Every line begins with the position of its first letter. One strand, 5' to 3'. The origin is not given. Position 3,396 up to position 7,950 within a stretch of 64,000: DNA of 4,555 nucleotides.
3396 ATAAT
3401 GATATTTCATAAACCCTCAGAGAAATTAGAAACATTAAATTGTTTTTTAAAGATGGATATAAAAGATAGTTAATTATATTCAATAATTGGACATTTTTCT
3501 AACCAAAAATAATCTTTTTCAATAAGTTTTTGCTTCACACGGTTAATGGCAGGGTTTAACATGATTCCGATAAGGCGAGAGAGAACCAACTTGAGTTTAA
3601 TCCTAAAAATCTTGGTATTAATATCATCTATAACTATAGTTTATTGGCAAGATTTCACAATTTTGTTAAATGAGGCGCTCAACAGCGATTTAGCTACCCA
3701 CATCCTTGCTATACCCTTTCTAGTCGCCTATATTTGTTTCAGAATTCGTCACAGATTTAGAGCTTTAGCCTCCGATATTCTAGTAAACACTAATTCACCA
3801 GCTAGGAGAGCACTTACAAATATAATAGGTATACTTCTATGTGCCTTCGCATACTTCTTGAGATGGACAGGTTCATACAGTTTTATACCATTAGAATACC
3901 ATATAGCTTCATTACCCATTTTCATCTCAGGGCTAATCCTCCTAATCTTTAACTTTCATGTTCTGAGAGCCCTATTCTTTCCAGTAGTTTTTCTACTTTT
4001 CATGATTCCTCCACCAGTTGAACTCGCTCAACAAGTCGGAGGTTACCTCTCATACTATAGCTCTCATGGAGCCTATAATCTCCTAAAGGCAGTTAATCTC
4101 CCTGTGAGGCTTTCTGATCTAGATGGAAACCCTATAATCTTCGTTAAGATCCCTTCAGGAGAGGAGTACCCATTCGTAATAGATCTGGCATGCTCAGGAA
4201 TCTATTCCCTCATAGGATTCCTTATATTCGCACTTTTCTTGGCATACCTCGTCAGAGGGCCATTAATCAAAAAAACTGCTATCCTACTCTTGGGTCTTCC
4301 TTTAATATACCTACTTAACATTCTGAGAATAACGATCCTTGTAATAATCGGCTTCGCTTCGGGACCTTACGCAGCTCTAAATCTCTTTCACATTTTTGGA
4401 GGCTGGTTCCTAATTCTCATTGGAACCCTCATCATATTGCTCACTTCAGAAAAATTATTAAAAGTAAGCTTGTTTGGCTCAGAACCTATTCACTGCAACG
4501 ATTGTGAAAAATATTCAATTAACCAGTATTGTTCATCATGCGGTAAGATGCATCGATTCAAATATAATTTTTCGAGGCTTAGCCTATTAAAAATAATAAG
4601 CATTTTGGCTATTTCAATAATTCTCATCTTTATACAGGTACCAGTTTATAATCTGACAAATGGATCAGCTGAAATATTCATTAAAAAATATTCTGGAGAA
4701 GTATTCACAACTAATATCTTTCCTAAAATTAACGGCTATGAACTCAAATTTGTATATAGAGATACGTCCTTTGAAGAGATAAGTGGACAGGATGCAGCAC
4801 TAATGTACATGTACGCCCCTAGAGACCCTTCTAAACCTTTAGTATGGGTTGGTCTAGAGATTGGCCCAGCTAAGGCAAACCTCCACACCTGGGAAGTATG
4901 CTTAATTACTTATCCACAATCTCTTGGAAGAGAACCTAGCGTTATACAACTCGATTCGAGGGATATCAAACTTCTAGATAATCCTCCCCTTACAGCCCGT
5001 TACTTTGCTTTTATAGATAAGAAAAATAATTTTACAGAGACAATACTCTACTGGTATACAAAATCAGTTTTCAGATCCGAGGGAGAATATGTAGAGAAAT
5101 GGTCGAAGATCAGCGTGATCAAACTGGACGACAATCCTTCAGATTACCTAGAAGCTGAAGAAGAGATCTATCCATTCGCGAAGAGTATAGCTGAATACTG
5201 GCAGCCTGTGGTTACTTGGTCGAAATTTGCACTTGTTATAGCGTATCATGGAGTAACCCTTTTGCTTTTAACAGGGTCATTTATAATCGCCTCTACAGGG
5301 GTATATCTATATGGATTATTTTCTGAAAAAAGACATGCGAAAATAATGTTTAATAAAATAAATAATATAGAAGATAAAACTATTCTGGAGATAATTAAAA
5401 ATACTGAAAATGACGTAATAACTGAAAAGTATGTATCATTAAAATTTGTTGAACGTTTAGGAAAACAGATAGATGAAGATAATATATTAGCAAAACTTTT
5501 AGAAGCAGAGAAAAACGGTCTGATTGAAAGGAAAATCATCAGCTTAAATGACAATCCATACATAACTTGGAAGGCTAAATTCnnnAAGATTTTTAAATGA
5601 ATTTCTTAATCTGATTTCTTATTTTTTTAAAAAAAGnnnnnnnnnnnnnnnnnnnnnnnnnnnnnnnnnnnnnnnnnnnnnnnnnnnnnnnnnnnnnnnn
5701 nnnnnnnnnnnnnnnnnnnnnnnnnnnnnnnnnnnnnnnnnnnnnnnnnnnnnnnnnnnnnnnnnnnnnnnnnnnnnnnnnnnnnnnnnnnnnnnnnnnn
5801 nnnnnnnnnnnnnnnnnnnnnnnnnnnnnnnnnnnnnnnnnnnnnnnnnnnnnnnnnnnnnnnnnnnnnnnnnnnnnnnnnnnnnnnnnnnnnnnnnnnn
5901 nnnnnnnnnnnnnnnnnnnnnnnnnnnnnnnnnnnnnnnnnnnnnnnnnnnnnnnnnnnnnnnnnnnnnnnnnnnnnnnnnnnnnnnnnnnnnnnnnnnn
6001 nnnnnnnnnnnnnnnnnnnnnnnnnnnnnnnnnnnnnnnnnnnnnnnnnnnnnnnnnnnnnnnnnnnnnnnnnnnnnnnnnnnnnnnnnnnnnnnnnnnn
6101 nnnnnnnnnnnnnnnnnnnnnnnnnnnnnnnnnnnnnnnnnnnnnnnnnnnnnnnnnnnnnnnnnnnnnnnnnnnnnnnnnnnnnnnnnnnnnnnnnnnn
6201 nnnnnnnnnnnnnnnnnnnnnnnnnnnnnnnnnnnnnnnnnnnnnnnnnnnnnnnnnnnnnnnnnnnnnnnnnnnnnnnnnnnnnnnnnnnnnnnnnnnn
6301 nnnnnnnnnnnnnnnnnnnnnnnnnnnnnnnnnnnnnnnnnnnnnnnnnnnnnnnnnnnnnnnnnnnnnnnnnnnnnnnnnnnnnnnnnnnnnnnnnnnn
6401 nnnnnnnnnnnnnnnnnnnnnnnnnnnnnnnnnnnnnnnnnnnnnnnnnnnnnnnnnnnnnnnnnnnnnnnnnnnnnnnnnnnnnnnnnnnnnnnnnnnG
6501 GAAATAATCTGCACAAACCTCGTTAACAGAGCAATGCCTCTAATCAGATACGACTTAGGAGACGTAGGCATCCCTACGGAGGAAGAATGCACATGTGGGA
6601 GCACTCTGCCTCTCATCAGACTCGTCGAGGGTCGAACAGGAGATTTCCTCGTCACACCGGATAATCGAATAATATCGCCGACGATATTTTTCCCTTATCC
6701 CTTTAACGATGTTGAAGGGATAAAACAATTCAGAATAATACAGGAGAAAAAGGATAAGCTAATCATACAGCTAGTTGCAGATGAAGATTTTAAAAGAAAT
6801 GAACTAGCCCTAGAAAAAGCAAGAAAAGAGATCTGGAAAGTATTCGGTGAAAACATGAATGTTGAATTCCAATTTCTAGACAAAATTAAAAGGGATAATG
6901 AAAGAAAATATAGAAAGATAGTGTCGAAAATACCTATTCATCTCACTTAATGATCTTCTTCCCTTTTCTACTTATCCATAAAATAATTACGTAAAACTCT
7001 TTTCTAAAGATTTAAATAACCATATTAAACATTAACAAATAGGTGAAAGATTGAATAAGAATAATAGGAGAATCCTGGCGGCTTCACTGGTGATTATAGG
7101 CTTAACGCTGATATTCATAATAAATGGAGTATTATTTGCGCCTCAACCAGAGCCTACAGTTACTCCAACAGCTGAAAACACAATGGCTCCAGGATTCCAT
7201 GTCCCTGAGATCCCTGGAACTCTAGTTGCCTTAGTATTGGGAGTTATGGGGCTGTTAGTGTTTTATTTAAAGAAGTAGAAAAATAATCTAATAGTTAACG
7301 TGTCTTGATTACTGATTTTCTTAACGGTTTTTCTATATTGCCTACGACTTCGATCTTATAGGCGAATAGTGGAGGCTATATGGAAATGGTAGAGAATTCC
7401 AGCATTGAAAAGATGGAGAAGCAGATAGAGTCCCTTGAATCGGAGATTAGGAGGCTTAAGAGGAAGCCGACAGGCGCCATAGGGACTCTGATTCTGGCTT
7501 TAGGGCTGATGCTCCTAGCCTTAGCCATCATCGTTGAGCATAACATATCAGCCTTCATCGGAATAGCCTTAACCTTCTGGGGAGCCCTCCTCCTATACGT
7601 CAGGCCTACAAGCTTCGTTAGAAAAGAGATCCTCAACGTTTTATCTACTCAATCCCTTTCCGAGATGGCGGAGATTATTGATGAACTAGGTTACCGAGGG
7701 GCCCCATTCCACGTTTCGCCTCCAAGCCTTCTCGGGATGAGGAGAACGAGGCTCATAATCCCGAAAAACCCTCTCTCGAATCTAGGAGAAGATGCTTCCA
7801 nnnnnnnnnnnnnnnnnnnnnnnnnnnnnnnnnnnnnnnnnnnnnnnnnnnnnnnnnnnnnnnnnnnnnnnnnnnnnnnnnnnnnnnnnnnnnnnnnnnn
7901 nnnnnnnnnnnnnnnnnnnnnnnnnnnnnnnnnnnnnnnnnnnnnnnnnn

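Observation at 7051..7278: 75-aa ORF that is little more than a sorting signal: a putative minimal exosortase substrate with a novel VPEIPGT motif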

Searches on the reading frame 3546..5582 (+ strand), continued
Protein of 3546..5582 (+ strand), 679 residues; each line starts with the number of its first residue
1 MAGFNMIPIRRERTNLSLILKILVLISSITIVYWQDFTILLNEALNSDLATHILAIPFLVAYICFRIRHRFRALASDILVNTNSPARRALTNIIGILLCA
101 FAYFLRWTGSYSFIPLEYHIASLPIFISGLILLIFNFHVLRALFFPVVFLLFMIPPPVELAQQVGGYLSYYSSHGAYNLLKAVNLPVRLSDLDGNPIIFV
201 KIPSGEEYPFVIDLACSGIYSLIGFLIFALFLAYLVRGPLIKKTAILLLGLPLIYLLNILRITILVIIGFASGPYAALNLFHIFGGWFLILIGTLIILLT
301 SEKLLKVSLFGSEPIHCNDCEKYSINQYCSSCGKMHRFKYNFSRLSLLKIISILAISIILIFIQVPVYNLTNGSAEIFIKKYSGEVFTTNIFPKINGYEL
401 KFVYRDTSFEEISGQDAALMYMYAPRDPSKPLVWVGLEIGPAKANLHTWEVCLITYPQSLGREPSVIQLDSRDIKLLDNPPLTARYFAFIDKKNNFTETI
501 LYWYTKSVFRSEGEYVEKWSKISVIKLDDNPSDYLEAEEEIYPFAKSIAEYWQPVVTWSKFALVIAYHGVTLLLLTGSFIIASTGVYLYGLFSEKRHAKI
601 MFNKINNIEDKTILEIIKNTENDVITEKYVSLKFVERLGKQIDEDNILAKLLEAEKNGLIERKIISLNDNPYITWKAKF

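Call 41: find_encoding_contigs(protein=P0010, flank=8000, max_places=2)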
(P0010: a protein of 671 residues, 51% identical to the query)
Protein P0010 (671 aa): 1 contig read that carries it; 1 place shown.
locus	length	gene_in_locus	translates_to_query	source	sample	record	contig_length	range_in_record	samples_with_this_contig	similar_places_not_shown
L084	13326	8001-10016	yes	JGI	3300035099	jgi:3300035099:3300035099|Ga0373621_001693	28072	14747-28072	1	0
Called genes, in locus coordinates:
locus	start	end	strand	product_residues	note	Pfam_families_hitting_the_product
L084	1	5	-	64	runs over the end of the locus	-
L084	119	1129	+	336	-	PF01073:3Beta_HSD, PF01370:Epimerase, PF02719:Polysacc_synt_2, PF04321:RmlD_sub_bind, PF05368:NmrA, PF07993:NAD_binding_4, PF16363:GDP_Man_Dehyd, PF13460:NAD_binding_10, +1 more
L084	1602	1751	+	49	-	-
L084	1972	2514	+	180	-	PF02585:PIG-L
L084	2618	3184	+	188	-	-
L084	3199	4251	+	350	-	PF01041:DegT_DnrJ_EryC1, PF01053:Cys_Met_Meta_PP (weak)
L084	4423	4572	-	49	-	-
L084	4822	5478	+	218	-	PF08889:WbqC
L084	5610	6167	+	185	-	PF00581:Rhodanese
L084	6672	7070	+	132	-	-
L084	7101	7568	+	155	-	-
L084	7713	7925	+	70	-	-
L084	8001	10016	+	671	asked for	PF09721:Exosortase_EpsH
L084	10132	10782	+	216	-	-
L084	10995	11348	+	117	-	PF13650:Asp_protease_2 (weak), PF13975:gag-asp_proteas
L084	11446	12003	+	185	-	PF25939:DUF7982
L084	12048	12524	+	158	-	-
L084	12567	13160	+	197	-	PF07760:DUF1616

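Call 42: find_encoding_contigs(protein=P0011, flank=8000, max_places=2)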
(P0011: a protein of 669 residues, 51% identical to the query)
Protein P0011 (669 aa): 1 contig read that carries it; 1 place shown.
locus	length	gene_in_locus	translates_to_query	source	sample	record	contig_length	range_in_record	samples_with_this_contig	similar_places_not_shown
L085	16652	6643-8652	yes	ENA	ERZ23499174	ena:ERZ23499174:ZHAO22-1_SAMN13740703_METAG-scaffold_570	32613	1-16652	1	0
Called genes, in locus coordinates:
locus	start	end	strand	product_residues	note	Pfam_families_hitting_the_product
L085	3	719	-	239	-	?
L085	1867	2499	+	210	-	PF14312:FG-GAP_2, PF07705:CARDB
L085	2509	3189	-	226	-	PF01385:OrfB_IS605, PF07282:Cas12f1-like_TNB, PF08271:Zn_Ribbon_TF (faint)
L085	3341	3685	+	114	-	-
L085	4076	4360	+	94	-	PF01797:Y1_Tnp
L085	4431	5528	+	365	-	PF01943:Polysacc_synt, PF13440:Polysacc_synt_3, PF03023:MurJ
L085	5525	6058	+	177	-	-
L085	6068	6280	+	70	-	-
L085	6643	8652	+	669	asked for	PF09721:Exosortase_EpsH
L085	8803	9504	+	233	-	-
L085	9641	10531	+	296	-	PF25939:DUF7982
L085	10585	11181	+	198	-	PF07760:DUF1616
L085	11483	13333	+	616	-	PF00801:PKD, PF18911:PKD_4, PF22352:K319L-like_PKD, PF03448:MgtE_N (faint), PF07705:CARDB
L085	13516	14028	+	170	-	-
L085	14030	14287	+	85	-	-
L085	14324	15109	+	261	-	PF13641:Glyco_tranf_2_3, PF00535:Glycos_transf_2, PF10111:Glyco_tranf_2_2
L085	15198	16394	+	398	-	PF13439:Glyco_transf_4, PF00534:Glycos_transf_1, PF13692:Glyco_trans_1_4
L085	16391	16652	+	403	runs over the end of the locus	PF08323:Glyco_transf_5 (faint), PF13439:Glyco_transf_4, PF13579:Glyco_trans_4_4, PF00534:Glycos_transf_1, PF20706:GT4-conflict, PF13692:Glyco_trans_1_4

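Call 43: find_encoding_contigs(protein=P0026, flank=8000, max_places=2)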
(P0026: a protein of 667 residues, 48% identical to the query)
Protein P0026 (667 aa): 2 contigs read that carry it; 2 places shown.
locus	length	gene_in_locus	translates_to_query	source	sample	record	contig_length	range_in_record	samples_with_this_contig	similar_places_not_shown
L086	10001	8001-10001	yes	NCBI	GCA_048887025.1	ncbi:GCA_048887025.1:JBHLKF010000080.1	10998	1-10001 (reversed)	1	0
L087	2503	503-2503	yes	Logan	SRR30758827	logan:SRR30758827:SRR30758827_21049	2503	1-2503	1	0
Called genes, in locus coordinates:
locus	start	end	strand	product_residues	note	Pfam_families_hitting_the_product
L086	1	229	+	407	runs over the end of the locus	?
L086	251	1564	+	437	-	PF00884:Sulfatase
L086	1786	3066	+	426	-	PF00884:Sulfatase, PF01663:Phosphodiest (faint), PF02995:DUF229 (weak)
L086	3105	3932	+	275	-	PF00685:Sulfotransfer_1, PF13469:Sulfotransfer_3 (weak)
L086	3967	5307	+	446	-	PF03721:UDPG_MGDP_dh_N, PF00984:UDPG_MGDP_dh, PF03720:UDPG_MGDP_dh_C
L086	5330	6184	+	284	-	PF00483:NTP_transferase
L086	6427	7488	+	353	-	-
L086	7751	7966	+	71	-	-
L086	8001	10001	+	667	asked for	PF09721:Exosortase_EpsH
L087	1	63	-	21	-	?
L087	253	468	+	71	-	-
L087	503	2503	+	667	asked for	PF09721:Exosortase_EpsH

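Call 44: find_encoding_contigs(protein=P0030, flank=8000, max_places=2)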
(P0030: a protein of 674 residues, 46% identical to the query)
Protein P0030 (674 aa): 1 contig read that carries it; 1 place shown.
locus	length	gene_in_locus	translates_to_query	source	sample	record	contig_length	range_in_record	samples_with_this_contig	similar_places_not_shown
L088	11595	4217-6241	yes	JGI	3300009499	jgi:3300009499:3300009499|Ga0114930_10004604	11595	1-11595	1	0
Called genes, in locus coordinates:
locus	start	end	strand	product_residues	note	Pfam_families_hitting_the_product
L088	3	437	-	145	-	?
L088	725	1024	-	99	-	-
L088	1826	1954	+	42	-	PF04014:MazE_antitoxin (weak)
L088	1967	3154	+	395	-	PF12323:HTH_OrfB_IS605 (weak), PF01385:OrfB_IS605, PF07282:Cas12f1-like_TNB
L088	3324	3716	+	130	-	-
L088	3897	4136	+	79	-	PF04014:MazE_antitoxin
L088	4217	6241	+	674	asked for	PF09721:Exosortase_EpsH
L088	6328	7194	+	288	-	PF25939:DUF7982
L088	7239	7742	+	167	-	-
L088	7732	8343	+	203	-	-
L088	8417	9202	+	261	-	-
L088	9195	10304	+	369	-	PF13439:Glyco_transf_4, PF13579:Glyco_trans_4_4, PF20706:GT4-conflict, PF00534:Glycos_transf_1, PF13692:Glyco_trans_1_4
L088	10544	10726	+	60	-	-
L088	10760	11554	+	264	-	-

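Call 48: find_related_loci(query=A1, collection=metagenome_contigs, flank=6000)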
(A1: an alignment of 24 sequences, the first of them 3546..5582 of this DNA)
Query A1 (679 aa) in metagenome_contigs; peptide patterns used: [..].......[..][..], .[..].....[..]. (x = any residue, [..] = any of these).
600 stretches matched a pattern (row limit reached: there are more); 477 encode a relative of the query (tblastn E <= 1e-3); the best 80 are kept; 80 distinct loci.
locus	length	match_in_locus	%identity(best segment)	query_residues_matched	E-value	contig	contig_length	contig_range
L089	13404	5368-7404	50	2-679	0e+0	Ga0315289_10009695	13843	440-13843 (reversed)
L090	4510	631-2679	49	2-679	0e+0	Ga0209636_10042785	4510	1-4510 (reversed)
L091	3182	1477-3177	54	17-582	0e+0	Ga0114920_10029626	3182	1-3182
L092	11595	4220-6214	46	11-676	0e+0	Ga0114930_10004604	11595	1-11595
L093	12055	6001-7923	49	39-679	0e+0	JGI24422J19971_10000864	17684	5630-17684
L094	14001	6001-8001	47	13-679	0e+0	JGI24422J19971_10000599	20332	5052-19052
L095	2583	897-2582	51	13-574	0e+0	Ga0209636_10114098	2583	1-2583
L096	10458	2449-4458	45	13-678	0e+0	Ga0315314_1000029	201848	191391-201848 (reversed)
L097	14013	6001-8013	44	13-678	4e-179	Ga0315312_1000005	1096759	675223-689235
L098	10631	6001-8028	43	12-679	2e-175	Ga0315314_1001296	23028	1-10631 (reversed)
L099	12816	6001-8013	43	14-679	8e-173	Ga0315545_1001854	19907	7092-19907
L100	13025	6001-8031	41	8-678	1e-171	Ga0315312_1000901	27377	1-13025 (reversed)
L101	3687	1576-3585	42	13-678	2e-177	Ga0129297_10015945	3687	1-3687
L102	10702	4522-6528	43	13-678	8e-170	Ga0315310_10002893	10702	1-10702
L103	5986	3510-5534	40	11-679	2e-170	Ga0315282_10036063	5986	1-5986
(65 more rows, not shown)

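Call 51: search_protein_families(library=ncbifam, proteins=[L084:10132-10779:+], max_evalue=1)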
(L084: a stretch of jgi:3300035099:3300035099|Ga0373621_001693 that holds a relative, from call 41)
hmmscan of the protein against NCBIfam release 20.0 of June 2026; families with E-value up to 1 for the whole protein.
L084:10132-10779:+ (216 aa): 1 family
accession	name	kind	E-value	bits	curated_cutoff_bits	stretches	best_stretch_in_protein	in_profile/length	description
TIGR02595.1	PEP_CTERM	domain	0.18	12.7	16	1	187-200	1-14/24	PEP-CTERM sorting domain-containing protein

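Call 63: predict_structure(alignment_id=A1)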
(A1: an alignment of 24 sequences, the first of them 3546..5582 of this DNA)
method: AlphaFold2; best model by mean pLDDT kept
length: 679 residues; sequences in the alignment: 24
mean_pLDDT: 78.8   pTM: 0.68
mean pLDDT of the five models: 78.8, 78.0, 76.2, 75.4, 71.5
residues with pLDDT >= 90: 118; 70-90: 427; 50-70: 108; < 50: 26
segments of 3 or more residues with pLDDT < 50: 1-13, 311-316
pLDDT, mean of each block of 10 residues (from residue 1): 36 63 90 85 75 79 73 62 68 92 83 71 93 87 85 77 78 88 87 78 79 68 75 69 74 79 82 73 62 73 65 50 53 54 75 86 77 77 73 92 90 88 91 93 84 85 90 86 92 88 89 80 91 83 94 81 74 89 89 74 71 83 79 85 85 80 80 80
secondary structure, 60 per line:
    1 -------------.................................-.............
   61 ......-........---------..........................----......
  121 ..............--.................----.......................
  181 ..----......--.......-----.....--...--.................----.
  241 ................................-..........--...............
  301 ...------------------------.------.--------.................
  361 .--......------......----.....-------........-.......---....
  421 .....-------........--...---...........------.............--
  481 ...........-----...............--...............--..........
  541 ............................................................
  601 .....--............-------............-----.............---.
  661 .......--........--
elements in order: H14-46 H48-66 H68-75 H85-110 H115-134 H137-153 H158-182 E187-192 E195-201 E207-211 H219-235 H240-272 H274-283 H286-303 H344-361 E364-369 E376-381 E386-390 E398-405 H407-413 E417-425 E433-440 H449-459 E466-478 E481-491 E497-511 E514-528 H531-605 H608-619 H627-638 H644-656 E660-667 E670-677

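Call 70: fold_search(model_id=the predicted structure, library=pdb)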
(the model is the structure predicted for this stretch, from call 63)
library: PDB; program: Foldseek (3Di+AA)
matches with E <= 10: 846; with E <= 0.001: 0
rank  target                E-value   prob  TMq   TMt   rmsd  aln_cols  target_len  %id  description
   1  2v43_C                1.7e-02  0.80  0.07  0.15  21.4       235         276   11  Crystal structure of RseB: a sensor for periplasmic stress response in E. coli (released 2007-08-28)
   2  6xrr_D                4.7e-02  0.96  0.12  0.39  10.0       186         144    7  Structure of SciW bound to the Rhs1 Transmembrane Domain from Salmonella typhimurium (released 2020-12-30)
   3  3wir_A                4.9e-02  0.77  0.10  0.09  15.1       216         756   10  Crystal structure of kojibiose phosphorylase complexed with glucose (released 2014-02-05)
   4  3wiq_A                5.4e-02  0.75  0.10  0.09  15.7       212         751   10  Crystal structure of kojibiose phosphorylase complexed with kojibiose (released 2014-02-05)
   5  2v42_B                5.9e-02  0.66  0.07  0.16  22.0       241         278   10  Crystal structure of RseB: a sensor for periplasmic stress response in E. coli (released 2007-08-28)
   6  9mvg_A                7.3e-02  0.91  0.12  0.40  11.1       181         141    6  Structure of SciW variant L66A bound to the Rhs1 transmembrane domain (released 2026-01-28)
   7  6xrr_H                8.0e-02  0.90  0.11  0.40  10.9       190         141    8  Structure of SciW bound to the Rhs1 Transmembrane Domain from Salmonella typhimurium (released 2020-12-30)
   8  5zx9                  8.3e-02  0.98  0.13  0.40   8.4       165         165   14  Crystal structure of apo form fibronectin-binding protein Apa from Mycobacterium tuberculosis (released 2019-05-29)
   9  3k3k_A                9.5e-02  0.18  0.06  0.15  16.9       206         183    9  Crystal structure of dimeric abscisic acid (ABA) receptor pyrabactin resistance 1 (PYR1) with ABA-bound closed-lid and (released 2009-11-17)
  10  6xrf_A                1.1e-01  0.94  0.12  0.42   9.5       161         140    7  EagT6 Tse6 NT complex (released 2020-12-30)
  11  2fl1_A                1.1e-01  0.14  0.06  0.14  16.4       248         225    7  Crystal structure of red fluorescent protein from Zoanthus, zRFP574, at 2.4A resolution (released 2007-01-09)
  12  2qby_A                1.2e-01  0.99  0.11  0.19  27.8       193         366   12  Crystal structure of a heterodimer of Cdc6/Orc1 initiators bound to origin DNA (from S. solfataricus) (released 2007-09-11)
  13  7fe3_A                1.2e-01  0.33  0.09  0.10  19.4       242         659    7  Crystal structure of GH65 alpha-1,2-glucosidase from Flavobacterium johnsoniae (released 2021-11-10)
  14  2p4b_A                1.4e-01  0.41  0.07  0.15  22.9       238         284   12  Crystal structure of E.coli RseB (released 2007-05-22)
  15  3kay_B                1.4e-01  0.38  0.05  0.15  13.9        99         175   18  Crystal structure of abscisic acid receptor PYL1 (released 2009-12-08)
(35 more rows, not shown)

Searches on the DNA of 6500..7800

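Call 79: search_rna_families(source=window, start=6500, end=7800, threshold=evalue, max_evalue=1)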
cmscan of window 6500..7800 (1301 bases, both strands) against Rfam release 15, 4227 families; matches with E-value up to 1: 1.
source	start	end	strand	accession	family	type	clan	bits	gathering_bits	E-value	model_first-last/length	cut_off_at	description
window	7511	7562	-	RF01145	sR14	Gene; snRNA; snoRNA; CD-box;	-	14.6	38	0.47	1-54/54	no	Small nucleolar RNA sR14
